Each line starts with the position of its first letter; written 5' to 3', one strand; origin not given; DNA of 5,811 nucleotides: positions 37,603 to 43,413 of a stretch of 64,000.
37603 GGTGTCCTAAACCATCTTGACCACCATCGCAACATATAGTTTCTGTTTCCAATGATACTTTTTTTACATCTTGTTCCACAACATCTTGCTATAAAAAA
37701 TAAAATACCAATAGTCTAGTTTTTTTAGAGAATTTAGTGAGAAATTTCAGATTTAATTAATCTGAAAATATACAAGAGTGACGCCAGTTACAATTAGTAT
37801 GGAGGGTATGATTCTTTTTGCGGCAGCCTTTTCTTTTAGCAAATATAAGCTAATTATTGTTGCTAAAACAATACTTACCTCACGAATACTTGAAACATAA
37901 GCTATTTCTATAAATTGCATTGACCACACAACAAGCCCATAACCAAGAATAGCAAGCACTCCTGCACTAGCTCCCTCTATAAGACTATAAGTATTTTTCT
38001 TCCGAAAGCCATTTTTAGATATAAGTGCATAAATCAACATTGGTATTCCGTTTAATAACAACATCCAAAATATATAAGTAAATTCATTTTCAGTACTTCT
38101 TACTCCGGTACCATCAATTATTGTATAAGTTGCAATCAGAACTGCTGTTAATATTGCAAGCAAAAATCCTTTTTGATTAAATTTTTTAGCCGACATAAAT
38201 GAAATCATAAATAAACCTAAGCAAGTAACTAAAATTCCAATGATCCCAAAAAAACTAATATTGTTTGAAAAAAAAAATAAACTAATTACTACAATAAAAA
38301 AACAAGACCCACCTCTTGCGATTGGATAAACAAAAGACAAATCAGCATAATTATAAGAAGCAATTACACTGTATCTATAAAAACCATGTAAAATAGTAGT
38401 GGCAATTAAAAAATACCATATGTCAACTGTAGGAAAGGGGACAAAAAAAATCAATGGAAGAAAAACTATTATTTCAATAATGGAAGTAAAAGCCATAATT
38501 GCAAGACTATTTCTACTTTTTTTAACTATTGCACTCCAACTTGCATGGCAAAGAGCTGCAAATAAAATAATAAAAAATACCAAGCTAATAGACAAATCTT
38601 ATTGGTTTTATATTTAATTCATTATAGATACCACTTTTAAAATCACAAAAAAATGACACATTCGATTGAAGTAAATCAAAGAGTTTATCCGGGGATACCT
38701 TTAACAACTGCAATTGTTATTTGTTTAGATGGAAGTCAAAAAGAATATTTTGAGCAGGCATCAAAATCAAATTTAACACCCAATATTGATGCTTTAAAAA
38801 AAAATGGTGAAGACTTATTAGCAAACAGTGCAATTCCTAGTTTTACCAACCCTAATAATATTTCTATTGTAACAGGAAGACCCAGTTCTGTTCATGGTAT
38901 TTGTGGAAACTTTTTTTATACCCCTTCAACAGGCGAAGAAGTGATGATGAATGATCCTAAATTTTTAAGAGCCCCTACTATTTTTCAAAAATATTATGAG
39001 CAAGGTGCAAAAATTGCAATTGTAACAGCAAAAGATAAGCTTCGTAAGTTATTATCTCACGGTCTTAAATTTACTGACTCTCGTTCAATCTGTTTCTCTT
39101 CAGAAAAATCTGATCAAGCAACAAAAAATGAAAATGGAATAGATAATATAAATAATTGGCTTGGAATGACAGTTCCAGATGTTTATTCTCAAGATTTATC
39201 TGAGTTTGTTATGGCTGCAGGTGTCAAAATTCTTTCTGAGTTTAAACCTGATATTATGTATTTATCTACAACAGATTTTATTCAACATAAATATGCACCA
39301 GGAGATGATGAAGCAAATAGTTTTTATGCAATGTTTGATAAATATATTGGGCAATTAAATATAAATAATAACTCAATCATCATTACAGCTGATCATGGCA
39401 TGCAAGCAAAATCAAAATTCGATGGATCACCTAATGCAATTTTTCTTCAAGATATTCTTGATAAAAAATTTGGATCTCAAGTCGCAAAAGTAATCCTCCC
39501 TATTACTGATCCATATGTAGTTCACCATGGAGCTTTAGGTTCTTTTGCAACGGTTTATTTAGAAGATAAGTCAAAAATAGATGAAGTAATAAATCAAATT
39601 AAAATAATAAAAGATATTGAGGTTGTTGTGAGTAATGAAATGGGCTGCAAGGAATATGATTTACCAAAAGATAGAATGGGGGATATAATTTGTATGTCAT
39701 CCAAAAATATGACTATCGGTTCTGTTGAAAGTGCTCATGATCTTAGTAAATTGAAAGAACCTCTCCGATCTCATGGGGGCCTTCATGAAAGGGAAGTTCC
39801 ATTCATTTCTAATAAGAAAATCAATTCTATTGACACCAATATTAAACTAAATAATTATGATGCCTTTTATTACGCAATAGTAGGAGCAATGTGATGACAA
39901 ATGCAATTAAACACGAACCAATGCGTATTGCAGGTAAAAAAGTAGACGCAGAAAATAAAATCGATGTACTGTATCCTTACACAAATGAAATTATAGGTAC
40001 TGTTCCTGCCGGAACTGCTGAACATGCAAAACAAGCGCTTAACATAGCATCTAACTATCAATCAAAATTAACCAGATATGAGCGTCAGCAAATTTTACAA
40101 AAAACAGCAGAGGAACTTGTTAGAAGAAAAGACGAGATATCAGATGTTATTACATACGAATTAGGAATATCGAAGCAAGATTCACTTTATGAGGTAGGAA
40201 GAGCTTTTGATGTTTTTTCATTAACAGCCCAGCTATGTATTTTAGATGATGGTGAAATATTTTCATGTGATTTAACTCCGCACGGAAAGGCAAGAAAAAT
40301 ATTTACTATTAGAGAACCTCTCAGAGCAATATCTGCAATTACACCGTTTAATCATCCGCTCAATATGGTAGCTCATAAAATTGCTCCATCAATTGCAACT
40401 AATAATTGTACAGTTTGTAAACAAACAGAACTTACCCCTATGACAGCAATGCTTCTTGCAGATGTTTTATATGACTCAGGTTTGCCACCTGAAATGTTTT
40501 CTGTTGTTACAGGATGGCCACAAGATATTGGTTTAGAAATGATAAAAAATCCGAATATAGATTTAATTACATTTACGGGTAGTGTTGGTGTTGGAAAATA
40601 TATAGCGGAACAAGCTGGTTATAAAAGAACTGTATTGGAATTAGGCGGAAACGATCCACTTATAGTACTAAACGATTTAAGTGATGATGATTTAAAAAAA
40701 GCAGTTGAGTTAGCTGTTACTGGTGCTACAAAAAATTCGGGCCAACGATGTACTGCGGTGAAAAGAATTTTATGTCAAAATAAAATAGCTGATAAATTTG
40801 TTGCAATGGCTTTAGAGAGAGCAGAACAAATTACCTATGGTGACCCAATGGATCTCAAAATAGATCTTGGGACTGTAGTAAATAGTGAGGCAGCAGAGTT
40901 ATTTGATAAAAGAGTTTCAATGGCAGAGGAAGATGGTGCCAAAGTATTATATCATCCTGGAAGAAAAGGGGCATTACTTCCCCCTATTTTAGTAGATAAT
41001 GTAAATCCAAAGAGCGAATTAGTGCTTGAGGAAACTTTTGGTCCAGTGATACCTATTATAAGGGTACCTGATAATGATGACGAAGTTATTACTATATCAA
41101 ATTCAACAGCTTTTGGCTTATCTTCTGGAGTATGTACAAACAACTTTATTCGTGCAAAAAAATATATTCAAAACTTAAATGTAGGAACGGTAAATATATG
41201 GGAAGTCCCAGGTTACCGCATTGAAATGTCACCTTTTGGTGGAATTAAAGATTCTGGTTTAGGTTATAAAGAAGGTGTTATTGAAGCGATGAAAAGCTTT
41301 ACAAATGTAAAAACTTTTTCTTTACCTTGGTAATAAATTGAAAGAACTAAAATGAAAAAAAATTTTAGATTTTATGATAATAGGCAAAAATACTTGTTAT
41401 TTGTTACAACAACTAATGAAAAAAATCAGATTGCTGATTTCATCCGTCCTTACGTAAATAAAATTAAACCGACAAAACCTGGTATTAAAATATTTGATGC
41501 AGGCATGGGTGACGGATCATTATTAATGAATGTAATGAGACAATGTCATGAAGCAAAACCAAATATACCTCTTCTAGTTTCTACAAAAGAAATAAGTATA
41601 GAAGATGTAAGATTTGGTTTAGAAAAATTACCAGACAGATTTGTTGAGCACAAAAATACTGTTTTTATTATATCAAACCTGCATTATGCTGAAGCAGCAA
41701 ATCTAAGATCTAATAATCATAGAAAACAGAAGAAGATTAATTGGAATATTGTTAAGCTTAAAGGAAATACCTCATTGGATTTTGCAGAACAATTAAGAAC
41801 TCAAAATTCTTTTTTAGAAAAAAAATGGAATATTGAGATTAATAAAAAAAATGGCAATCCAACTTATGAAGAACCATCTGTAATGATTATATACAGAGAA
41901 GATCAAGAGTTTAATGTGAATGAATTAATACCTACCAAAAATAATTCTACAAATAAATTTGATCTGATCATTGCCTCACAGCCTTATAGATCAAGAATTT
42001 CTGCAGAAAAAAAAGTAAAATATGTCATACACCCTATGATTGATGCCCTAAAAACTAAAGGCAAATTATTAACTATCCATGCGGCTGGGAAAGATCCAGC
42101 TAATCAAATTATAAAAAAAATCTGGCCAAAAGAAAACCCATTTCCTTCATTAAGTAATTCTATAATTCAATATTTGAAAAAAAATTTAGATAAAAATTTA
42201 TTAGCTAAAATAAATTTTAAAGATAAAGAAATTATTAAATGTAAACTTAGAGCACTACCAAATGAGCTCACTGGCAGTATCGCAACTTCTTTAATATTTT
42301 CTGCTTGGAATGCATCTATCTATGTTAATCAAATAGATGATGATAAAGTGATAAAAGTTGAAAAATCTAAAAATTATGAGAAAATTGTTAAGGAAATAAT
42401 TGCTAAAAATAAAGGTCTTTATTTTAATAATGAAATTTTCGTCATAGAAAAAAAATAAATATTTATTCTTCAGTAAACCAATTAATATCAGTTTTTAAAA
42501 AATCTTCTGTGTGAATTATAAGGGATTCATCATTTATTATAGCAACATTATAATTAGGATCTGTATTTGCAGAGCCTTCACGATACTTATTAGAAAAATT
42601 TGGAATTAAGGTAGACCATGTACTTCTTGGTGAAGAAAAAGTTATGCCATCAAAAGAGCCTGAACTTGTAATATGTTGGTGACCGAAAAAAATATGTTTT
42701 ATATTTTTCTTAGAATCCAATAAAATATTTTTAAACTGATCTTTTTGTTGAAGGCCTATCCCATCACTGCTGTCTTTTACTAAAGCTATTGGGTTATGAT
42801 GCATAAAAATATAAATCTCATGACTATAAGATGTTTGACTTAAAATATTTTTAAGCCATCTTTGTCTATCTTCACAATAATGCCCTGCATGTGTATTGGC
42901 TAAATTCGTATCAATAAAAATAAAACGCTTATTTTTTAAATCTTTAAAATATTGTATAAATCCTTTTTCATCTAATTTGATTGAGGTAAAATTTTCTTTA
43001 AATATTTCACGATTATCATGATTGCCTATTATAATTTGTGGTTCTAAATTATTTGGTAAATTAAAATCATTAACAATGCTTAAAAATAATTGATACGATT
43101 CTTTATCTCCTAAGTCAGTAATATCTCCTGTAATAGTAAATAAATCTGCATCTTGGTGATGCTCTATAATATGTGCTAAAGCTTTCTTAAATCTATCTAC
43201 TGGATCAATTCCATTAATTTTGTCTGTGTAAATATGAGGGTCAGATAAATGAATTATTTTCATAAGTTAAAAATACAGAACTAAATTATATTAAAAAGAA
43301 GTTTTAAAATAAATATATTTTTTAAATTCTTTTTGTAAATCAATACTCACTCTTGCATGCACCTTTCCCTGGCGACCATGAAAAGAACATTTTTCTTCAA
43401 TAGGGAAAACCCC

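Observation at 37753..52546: Composite phosphonate-utilisation island containing two paralogous DMT proteins, with no regulator gene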

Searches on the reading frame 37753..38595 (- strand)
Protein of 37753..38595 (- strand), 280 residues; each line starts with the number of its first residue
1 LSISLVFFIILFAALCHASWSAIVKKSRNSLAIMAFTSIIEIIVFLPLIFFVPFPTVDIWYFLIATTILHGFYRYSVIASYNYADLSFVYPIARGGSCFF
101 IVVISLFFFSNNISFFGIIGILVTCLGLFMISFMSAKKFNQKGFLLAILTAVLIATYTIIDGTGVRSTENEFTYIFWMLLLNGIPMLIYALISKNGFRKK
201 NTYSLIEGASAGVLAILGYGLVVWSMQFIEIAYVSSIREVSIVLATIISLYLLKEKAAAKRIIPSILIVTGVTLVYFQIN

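Call 3: search_protein_families(library=ncbifam, proteins=[window:37753-38595:-], max_evalue=0.001)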
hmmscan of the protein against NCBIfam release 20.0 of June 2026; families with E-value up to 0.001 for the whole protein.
window:37753-38595:- (280 aa): 2 families
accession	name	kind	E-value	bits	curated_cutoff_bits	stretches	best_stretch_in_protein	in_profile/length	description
TIGR03340.1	phn_DUF6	hypoth_equivalog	5.4e-42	144.4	288.15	1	7-274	3-280/281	phosphonate utilization associated putative membrane protein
TIGR00950.1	2A78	equivalog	3.6e-05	23.3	230.2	1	27-272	14-263/264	carboxylate/amino acid/amine transporter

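Call 4: search_protein_families(library=pfam, proteins=[window:37753-38595:-], max_evalue=0.001)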
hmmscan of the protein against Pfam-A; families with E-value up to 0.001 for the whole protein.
window:37753-38595:- (280 aa): 1 family
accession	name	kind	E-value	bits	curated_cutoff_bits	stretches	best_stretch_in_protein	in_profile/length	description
PF00892.27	EamA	-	1.3e-19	71.2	28.2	2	142-276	2-134/135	EamA-like transporter family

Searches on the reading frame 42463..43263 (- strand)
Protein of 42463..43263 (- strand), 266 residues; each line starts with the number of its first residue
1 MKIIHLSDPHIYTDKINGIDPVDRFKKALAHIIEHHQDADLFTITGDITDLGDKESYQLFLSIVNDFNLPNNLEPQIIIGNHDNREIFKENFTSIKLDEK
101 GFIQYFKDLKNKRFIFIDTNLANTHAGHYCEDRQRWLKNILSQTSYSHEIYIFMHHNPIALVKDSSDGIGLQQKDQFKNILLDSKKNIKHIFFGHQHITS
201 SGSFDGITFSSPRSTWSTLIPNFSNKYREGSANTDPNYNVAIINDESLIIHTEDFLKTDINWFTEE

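Call 3: search_protein_families(library=ncbifam, proteins=[window:42463-43263:-], max_evalue=0.001)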
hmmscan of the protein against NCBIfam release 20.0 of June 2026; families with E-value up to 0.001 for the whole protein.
window:42463-43263:- (266 aa): 5 families
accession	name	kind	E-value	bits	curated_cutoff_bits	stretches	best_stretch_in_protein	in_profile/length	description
NF050112.1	PhdiestSpdARhizob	equivalog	1.7e-52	178.7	400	1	2-255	1-256/264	2', 3'cyclic nucleotide phosphodiesterase SpdA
NF008359.0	PRK11148.1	equivalog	6.2e-17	62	225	1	2-220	16-228/275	3',5'-cyclic-AMP phosphodiesterase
NF041753.2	sbcd_Staph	equivalog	3.7e-06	26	480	1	1-88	1-91/375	exonuclease subunit SbcD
TIGR00619.1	sbcd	subfamily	6.4e-06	26.1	77.65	1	1-90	1-93/252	exonuclease subunit SbcD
NF053862.1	DS9_1_antiphage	equivalog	2.3e-05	23.5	420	1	3-85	196-290/486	anti-phage phosphoesterase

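Call 4: search_protein_families(library=pfam, proteins=[window:42463-43263:-], max_evalue=0.001)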
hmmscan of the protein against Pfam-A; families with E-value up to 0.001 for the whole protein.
window:42463-43263:- (266 aa): 2 families
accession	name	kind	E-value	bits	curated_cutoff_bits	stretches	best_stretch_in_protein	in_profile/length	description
PF00149.33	Metallophos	-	3.3e-15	57.5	21.5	1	1-198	1-190/191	Calcineurin-like phosphoesterase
PF12850.12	Metallophos_2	-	1.7e-06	28.6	27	1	1-212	1-132/154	Calcineurin-like phosphoesterase superfamily domain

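Call 30: search_solved_structures(query=window:42463-43263:-, max_evalue=0.01, show_alignments=1)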
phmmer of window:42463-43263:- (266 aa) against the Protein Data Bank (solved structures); distinct sequences matched with E-value up to 0.01: 9.
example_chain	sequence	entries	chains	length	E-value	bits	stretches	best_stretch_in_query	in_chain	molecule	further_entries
2hy1_A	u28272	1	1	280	1.1e-13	54.5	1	3-216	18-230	Rv0805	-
3ib7_A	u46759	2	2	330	1.8e-13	53.8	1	3-216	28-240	Icc protein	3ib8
2zo9_B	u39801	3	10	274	8e-13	51.8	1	2-239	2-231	Phosphohydrolase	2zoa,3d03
2hyo_A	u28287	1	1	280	1.5e-12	50.9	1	3-216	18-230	Rv0805N97A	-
2hyp_A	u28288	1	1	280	1.5e-12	50.9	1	3-216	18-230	Hypothetical protein RV0805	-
2dxl_A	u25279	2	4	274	1.6e-12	50.8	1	2-203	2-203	Phosphohydrolase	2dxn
3qg5_C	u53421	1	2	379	0.0015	21.4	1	1-107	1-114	Mre11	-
4o24_A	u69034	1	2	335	0.0029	20.4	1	1-107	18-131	Exonuclease, putative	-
2q8u_A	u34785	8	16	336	0.0029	20.4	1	1-107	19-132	Exonuclease, putative | Nuclease SbcCD subunit D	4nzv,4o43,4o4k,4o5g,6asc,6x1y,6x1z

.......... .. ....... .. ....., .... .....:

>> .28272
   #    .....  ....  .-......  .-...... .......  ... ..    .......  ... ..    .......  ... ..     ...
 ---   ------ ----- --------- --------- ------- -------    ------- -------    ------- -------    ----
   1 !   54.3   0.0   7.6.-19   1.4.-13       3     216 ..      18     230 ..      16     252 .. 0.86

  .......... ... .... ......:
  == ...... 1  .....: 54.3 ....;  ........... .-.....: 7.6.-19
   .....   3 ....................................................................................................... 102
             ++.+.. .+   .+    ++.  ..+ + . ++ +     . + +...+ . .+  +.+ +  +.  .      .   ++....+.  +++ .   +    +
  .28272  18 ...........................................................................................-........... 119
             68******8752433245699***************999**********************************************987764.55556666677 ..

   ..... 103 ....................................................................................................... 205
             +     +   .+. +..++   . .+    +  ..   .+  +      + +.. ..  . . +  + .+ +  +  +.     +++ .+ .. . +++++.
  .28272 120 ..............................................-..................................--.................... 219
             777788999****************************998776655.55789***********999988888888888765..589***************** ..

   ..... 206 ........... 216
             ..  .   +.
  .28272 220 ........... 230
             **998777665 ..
